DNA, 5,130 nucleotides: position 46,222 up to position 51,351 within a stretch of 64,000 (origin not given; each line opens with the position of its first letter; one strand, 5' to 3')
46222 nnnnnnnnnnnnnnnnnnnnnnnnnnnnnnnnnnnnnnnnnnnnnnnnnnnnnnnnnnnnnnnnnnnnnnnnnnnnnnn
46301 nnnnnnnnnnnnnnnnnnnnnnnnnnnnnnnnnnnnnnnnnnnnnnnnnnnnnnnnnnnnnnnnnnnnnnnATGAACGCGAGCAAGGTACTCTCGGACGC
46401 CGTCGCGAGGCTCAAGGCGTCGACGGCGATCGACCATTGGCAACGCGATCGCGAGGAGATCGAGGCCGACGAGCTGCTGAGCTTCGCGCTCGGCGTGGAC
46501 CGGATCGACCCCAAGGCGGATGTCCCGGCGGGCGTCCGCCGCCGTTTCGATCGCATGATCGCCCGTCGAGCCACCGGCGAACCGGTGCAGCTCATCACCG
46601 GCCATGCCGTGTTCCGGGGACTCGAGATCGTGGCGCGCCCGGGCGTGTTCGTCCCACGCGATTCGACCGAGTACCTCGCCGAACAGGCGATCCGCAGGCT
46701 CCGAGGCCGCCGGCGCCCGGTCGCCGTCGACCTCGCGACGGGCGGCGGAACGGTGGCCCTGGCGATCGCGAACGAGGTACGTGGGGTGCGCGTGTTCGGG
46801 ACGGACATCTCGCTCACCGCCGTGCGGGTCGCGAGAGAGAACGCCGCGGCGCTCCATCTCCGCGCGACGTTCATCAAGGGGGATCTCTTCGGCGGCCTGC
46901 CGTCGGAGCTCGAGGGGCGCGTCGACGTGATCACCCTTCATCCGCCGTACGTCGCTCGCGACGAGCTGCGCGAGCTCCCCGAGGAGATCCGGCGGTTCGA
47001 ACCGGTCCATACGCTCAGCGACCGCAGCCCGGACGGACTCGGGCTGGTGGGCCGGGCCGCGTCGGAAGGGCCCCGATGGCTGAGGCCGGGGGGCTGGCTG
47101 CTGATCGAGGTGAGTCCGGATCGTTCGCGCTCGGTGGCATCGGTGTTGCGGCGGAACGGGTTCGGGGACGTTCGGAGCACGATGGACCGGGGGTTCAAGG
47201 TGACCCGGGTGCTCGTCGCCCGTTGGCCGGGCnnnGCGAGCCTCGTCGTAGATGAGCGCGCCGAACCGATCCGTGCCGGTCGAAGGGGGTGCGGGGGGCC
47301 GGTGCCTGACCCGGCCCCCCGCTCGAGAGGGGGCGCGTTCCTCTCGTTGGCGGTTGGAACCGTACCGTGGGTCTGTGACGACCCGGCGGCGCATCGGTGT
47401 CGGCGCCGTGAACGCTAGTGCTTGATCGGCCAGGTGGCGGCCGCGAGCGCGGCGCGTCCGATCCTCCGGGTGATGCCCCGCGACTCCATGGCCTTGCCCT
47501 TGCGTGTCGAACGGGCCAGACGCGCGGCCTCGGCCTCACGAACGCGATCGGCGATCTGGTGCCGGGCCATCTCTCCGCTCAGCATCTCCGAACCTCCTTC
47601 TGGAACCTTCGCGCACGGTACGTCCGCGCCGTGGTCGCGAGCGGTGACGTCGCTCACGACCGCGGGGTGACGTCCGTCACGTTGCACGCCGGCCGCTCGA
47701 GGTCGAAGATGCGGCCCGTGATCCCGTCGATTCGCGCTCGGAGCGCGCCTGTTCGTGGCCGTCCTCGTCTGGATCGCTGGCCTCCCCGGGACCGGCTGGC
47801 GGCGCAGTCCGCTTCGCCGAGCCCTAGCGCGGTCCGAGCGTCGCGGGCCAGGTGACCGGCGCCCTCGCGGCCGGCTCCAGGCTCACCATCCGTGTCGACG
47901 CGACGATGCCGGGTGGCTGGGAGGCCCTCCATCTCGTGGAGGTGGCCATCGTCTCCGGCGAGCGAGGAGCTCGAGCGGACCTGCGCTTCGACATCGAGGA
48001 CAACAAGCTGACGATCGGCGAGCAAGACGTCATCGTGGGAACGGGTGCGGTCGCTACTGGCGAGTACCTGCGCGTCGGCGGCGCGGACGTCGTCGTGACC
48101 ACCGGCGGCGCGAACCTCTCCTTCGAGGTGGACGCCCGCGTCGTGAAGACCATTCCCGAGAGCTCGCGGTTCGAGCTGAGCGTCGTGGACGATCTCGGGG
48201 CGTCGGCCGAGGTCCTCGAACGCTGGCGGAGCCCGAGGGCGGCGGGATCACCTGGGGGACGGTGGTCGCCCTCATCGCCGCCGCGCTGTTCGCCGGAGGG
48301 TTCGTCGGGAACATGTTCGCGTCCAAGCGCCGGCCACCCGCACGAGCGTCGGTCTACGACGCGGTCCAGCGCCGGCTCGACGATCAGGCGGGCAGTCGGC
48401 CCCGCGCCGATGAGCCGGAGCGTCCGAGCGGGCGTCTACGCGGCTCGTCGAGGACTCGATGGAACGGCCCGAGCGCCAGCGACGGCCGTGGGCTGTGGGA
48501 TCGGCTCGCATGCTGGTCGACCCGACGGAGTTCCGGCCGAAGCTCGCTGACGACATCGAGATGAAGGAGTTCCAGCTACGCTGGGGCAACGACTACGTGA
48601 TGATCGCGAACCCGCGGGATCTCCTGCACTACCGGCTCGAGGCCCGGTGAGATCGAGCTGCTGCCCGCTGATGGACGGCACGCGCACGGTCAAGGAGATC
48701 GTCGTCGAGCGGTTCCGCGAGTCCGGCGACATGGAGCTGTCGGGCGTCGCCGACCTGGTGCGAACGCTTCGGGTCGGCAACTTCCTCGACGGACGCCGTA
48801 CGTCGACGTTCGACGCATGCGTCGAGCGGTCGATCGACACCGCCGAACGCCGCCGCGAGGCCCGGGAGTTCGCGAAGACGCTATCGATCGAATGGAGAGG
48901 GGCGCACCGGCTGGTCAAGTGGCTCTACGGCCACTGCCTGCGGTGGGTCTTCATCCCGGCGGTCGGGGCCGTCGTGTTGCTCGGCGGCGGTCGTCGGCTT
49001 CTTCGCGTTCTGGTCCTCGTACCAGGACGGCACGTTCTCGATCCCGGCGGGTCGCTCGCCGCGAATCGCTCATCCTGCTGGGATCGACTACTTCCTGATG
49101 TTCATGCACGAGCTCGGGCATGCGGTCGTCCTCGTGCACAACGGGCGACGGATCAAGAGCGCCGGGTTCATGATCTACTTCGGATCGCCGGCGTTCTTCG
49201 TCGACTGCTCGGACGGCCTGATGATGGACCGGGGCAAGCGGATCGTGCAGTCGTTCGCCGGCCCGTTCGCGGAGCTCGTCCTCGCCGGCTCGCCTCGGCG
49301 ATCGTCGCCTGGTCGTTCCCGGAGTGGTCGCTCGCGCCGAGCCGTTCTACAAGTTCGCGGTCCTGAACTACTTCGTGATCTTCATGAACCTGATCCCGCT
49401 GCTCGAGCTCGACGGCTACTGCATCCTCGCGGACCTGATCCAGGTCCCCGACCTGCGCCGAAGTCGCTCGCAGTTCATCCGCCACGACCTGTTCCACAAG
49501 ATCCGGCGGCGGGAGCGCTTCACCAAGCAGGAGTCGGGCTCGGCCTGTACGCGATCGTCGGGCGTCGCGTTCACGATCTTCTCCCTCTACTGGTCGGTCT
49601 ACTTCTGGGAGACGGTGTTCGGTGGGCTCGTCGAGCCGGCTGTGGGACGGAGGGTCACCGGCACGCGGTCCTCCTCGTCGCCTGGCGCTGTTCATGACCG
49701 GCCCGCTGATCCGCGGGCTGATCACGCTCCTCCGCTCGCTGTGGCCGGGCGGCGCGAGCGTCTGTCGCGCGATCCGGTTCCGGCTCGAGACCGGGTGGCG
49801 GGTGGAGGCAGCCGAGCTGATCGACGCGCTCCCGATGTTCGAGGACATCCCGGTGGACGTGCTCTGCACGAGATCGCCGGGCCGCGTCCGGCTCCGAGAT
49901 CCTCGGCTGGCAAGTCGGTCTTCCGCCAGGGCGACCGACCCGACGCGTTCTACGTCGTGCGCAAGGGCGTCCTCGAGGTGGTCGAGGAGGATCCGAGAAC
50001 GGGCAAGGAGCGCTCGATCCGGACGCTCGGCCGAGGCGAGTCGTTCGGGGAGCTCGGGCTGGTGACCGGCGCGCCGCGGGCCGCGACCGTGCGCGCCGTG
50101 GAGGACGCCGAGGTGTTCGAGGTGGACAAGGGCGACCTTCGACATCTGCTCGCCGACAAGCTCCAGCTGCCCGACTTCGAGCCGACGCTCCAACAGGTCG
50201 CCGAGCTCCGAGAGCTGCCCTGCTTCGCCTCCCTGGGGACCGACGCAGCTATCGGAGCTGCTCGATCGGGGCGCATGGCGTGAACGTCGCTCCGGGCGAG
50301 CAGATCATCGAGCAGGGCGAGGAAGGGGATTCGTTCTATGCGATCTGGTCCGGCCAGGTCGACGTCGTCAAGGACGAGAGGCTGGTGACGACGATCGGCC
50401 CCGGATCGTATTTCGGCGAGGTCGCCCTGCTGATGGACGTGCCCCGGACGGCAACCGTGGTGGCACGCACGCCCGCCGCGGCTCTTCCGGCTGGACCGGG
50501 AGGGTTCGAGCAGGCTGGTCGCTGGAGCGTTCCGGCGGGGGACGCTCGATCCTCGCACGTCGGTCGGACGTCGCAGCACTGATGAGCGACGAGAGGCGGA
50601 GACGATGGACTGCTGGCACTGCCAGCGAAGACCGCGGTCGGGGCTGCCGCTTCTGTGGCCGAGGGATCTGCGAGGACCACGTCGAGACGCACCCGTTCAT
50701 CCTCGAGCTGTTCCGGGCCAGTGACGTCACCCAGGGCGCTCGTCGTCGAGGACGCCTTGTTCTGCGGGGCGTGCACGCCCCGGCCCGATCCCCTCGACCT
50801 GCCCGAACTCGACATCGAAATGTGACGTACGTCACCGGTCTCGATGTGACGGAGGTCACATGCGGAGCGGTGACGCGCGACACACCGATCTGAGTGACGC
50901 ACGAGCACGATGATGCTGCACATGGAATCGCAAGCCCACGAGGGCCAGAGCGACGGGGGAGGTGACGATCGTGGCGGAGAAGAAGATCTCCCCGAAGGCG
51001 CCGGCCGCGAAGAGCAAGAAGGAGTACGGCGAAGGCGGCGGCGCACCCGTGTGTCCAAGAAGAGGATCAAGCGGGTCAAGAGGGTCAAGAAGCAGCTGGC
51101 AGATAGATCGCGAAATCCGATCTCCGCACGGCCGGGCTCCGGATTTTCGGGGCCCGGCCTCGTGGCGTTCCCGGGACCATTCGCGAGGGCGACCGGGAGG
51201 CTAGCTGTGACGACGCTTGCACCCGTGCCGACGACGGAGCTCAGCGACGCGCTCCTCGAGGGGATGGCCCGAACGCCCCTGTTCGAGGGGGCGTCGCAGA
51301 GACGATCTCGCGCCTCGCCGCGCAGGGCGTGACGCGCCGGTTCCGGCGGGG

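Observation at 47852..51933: Four adjacent ORFs (three cNMP/metal-ribbon-related) riddled with frameshifts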

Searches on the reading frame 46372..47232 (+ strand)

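Call 46: search_protein_families(library=pfam, max_evalue=0.001, proteins=[L083:6200-6892:+, L083:9063-9275:+, L083:10366-10683:+, L083:9417-9542:+])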
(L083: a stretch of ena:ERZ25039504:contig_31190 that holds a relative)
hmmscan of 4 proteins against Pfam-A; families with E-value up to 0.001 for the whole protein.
L083:6200-6892:+ (231 aa): 0 families

L083:9063-9275:+ (71 aa): 2 families
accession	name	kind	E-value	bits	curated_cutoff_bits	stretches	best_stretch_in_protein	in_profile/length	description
PF09947.15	DUF2180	-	1.2e-05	25.8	22.2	1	1-27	1-32/68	Uncharacterized protein conserved in archaea (DUF2180)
PF17982.7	C5HCH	-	0.00064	20.3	26.3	1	2-26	3-27/50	NSD Cys-His rich domain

L083:10366-10683:+ (106 aa): 0 families

L083:9417-9542:+ (42 aa): 0 families

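Call 69: search_protein_families(library=padloc, max_evalue=0.01, proteins=[L083:6200-6892:+, L083:6892-9054:+, L083:9063-9275:+, L083:9417-9542:+, L083:10366-10683:+, L083:5896-6066:-])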
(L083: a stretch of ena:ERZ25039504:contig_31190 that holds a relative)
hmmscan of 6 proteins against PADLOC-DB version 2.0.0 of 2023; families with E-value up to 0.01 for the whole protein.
L083:6200-6892:+ (231 aa): 0 families

L083:6892-9054:+ (721 aa): 5 families
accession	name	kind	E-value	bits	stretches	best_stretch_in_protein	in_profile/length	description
PDLC00734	PycC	-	8.8e-20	69.1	2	615-702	28-121/374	Pycsar cyclase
PDLC00731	Effector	-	1.9e-18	64.5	2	614-704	35-126/306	TIR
PDLC02371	PycTIR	-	3.8e-18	63.8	2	614-702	32-121/288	-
PDLC00732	Effector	-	9.6e-14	49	2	614-700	31-118/301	TIR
PDLC00730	Effector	-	5.6e-07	27.1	1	614-686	51-124/299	TIR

L083:9063-9275:+ (71 aa): 0 families

L083:9417-9542:+ (42 aa): 0 families

L083:10366-10683:+ (106 aa): 0 families

L083:5896-6066:- (56 aa): 1 family
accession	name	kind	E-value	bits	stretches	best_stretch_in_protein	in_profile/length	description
PDLC00459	JetA1|JetA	-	0.0064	13.5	1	9-50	295-337/486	DUF3375 domain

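Call 70: search_protein_families(library=ncbifam, max_evalue=0.001, proteins=[L083:6200-6892:+, L083:6892-9054:+, L083:9063-9275:+, L083:9417-9542:+, L083:10366-10683:+, L083:5896-6066:-])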
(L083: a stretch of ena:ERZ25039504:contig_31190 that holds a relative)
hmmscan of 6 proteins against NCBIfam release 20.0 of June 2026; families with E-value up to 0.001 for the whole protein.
L083:6200-6892:+ (231 aa): 0 families

L083:6892-9054:+ (721 aa): 7 families
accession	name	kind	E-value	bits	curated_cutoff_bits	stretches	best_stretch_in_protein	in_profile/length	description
NF041824.1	daptide_HExxH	equivalog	2.3e-41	142.2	300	1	57-442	11-378/379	daptide biosynthesis intramembrane metalloprotease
NF058543.1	ActPatMycb56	equivalog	4.9e-26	91.3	460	2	601-701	1-105/317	acetyltransferase Pat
NF041163.2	encap_f2b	equivalog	5.3e-16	58.8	400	2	462-585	66-189/450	family 2B encapsulin nanocompartment shell protein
NF058609.1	RiPP_HExxH_LiaK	equivalog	3e-14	53.3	225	1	217-348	88-217/246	YydH/LiaK family epipeptide maturation metalloprotease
NF008732.0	PRK11753.1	equivalog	5.8e-14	52.1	266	2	494-582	26-114/214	cAMP-activated global transcriptional regulator CRP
TIGR03896.1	cyc_nuc_ocin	subfamily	4.1e-08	33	161.05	1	495-579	165-248/317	bacteriocin-type transport-associated protein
NF052518.1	TransRegLdrP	equivalog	5.9e-05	23.2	300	0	501-577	9-83/195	transcriptional regulator LdrP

L083:9063-9275:+ (71 aa): 0 families

L083:9417-9542:+ (42 aa): 0 families

L083:10366-10683:+ (106 aa): 0 families

L083:5896-6066:- (56 aa): 0 families

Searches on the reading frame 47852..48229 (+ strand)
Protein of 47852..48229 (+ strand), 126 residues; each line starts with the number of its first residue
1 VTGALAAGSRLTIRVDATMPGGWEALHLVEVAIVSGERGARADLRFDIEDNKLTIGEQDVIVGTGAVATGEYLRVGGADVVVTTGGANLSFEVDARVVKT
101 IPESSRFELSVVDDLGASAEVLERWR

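Call 46: search_protein_families(library=pfam, max_evalue=0.001, proteins=[window:47852-48229:+])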
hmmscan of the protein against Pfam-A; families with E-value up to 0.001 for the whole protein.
window:47852-48229:+ (126 aa): 0 families

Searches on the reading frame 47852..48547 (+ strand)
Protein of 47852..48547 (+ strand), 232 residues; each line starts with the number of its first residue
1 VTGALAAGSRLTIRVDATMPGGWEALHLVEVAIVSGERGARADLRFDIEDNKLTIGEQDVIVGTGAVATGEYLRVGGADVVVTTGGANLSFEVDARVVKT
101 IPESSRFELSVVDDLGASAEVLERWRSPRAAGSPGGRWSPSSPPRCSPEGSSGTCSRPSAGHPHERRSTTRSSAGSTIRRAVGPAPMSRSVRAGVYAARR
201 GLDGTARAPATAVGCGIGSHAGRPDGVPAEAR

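Call 46: search_protein_families(library=pfam, max_evalue=0.001, proteins=[L083:6200-6892:+, L083:9063-9275:+, L083:10366-10683:+, L083:9417-9542:+])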
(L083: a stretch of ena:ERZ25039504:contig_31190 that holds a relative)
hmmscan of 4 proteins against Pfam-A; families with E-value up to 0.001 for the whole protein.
L083:6200-6892:+ (231 aa): 0 families

L083:9063-9275:+ (71 aa): 2 families
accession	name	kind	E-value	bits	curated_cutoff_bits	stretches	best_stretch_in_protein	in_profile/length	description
PF09947.15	DUF2180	-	1.2e-05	25.8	22.2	1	1-27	1-32/68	Uncharacterized protein conserved in archaea (DUF2180)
PF17982.7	C5HCH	-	0.00064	20.3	26.3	1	2-26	3-27/50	NSD Cys-His rich domain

L083:10366-10683:+ (106 aa): 0 families

L083:9417-9542:+ (42 aa): 0 families

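Call 69: search_protein_families(library=padloc, max_evalue=0.01, proteins=[L083:6200-6892:+, L083:6892-9054:+, L083:9063-9275:+, L083:9417-9542:+, L083:10366-10683:+, L083:5896-6066:-])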
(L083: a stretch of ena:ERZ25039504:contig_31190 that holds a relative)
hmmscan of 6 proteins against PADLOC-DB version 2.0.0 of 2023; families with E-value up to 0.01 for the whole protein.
L083:6200-6892:+ (231 aa): 0 families

L083:6892-9054:+ (721 aa): 5 families
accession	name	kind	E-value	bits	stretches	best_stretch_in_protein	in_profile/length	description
PDLC00734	PycC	-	8.8e-20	69.1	2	615-702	28-121/374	Pycsar cyclase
PDLC00731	Effector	-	1.9e-18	64.5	2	614-704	35-126/306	TIR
PDLC02371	PycTIR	-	3.8e-18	63.8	2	614-702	32-121/288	-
PDLC00732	Effector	-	9.6e-14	49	2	614-700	31-118/301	TIR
PDLC00730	Effector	-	5.6e-07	27.1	1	614-686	51-124/299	TIR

L083:9063-9275:+ (71 aa): 0 families

L083:9417-9542:+ (42 aa): 0 families

L083:10366-10683:+ (106 aa): 0 families

L083:5896-6066:- (56 aa): 1 family
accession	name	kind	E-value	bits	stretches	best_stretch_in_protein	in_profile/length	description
PDLC00459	JetA1|JetA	-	0.0064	13.5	1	9-50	295-337/486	DUF3375 domain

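Call 70: search_protein_families(library=ncbifam, max_evalue=0.001, proteins=[L083:6200-6892:+, L083:6892-9054:+, L083:9063-9275:+, L083:9417-9542:+, L083:10366-10683:+, L083:5896-6066:-])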
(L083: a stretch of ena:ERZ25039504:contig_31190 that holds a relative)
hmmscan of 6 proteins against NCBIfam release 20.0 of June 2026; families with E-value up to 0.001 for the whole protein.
L083:6200-6892:+ (231 aa): 0 families

L083:6892-9054:+ (721 aa): 7 families
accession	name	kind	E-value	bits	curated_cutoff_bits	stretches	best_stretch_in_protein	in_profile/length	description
NF041824.1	daptide_HExxH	equivalog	2.3e-41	142.2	300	1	57-442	11-378/379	daptide biosynthesis intramembrane metalloprotease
NF058543.1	ActPatMycb56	equivalog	4.9e-26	91.3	460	2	601-701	1-105/317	acetyltransferase Pat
NF041163.2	encap_f2b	equivalog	5.3e-16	58.8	400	2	462-585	66-189/450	family 2B encapsulin nanocompartment shell protein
NF058609.1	RiPP_HExxH_LiaK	equivalog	3e-14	53.3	225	1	217-348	88-217/246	YydH/LiaK family epipeptide maturation metalloprotease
NF008732.0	PRK11753.1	equivalog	5.8e-14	52.1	266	2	494-582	26-114/214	cAMP-activated global transcriptional regulator CRP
TIGR03896.1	cyc_nuc_ocin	subfamily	4.1e-08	33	161.05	1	495-579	165-248/317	bacteriocin-type transport-associated protein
NF052518.1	TransRegLdrP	equivalog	5.9e-05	23.2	300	0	501-577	9-83/195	transcriptional regulator LdrP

L083:9063-9275:+ (71 aa): 0 families

L083:9417-9542:+ (42 aa): 0 families

L083:10366-10683:+ (106 aa): 0 families

L083:5896-6066:- (56 aa): 0 families

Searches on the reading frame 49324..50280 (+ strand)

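Call 46: search_protein_families(library=pfam, max_evalue=0.001, proteins=[L083:6200-6892:+, L083:9063-9275:+, L083:10366-10683:+, L083:9417-9542:+])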
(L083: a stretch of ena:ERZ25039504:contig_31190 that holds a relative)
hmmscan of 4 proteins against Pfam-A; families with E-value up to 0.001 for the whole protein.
L083:6200-6892:+ (231 aa): 0 families

L083:9063-9275:+ (71 aa): 2 families
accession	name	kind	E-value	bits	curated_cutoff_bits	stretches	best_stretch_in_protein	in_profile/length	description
PF09947.15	DUF2180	-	1.2e-05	25.8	22.2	1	1-27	1-32/68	Uncharacterized protein conserved in archaea (DUF2180)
PF17982.7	C5HCH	-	0.00064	20.3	26.3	1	2-26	3-27/50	NSD Cys-His rich domain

L083:10366-10683:+ (106 aa): 0 families

L083:9417-9542:+ (42 aa): 0 families

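Call 69: search_protein_families(library=padloc, max_evalue=0.01, proteins=[L083:6200-6892:+, L083:6892-9054:+, L083:9063-9275:+, L083:9417-9542:+, L083:10366-10683:+, L083:5896-6066:-])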
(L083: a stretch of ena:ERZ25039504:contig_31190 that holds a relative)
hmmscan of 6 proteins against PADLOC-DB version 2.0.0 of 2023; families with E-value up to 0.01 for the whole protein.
L083:6200-6892:+ (231 aa): 0 families

L083:6892-9054:+ (721 aa): 5 families
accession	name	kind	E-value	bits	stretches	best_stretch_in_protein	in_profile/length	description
PDLC00734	PycC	-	8.8e-20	69.1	2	615-702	28-121/374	Pycsar cyclase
PDLC00731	Effector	-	1.9e-18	64.5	2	614-704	35-126/306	TIR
PDLC02371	PycTIR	-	3.8e-18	63.8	2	614-702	32-121/288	-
PDLC00732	Effector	-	9.6e-14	49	2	614-700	31-118/301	TIR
PDLC00730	Effector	-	5.6e-07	27.1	1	614-686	51-124/299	TIR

L083:9063-9275:+ (71 aa): 0 families

L083:9417-9542:+ (42 aa): 0 families

L083:10366-10683:+ (106 aa): 0 families

L083:5896-6066:- (56 aa): 1 family
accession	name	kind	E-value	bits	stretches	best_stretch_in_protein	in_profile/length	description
PDLC00459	JetA1|JetA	-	0.0064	13.5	1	9-50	295-337/486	DUF3375 domain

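Call 70: search_protein_families(library=ncbifam, max_evalue=0.001, proteins=[L083:6200-6892:+, L083:6892-9054:+, L083:9063-9275:+, L083:9417-9542:+, L083:10366-10683:+, L083:5896-6066:-])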
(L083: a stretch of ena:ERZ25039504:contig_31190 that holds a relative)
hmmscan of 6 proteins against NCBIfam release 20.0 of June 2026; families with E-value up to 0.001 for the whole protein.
L083:6200-6892:+ (231 aa): 0 families

L083:6892-9054:+ (721 aa): 7 families
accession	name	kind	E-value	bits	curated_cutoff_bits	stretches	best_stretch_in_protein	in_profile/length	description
NF041824.1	daptide_HExxH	equivalog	2.3e-41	142.2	300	1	57-442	11-378/379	daptide biosynthesis intramembrane metalloprotease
NF058543.1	ActPatMycb56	equivalog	4.9e-26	91.3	460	2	601-701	1-105/317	acetyltransferase Pat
NF041163.2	encap_f2b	equivalog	5.3e-16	58.8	400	2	462-585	66-189/450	family 2B encapsulin nanocompartment shell protein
NF058609.1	RiPP_HExxH_LiaK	equivalog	3e-14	53.3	225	1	217-348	88-217/246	YydH/LiaK family epipeptide maturation metalloprotease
NF008732.0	PRK11753.1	equivalog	5.8e-14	52.1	266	2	494-582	26-114/214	cAMP-activated global transcriptional regulator CRP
TIGR03896.1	cyc_nuc_ocin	subfamily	4.1e-08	33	161.05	1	495-579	165-248/317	bacteriocin-type transport-associated protein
NF052518.1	TransRegLdrP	equivalog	5.9e-05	23.2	300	0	501-577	9-83/195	transcriptional regulator LdrP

L083:9063-9275:+ (71 aa): 0 families

L083:9417-9542:+ (42 aa): 0 families

L083:10366-10683:+ (106 aa): 0 families

L083:5896-6066:- (56 aa): 0 families

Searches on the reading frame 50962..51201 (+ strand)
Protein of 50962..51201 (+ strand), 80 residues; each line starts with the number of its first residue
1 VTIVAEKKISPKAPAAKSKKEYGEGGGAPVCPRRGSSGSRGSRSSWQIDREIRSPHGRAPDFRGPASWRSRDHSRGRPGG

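Call 5: search_protein_families(library=pfam, max_evalue=0.01, proteins=[window:50962-51201:+])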
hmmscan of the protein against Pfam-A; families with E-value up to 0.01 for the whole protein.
seq(80 aa): 0 families
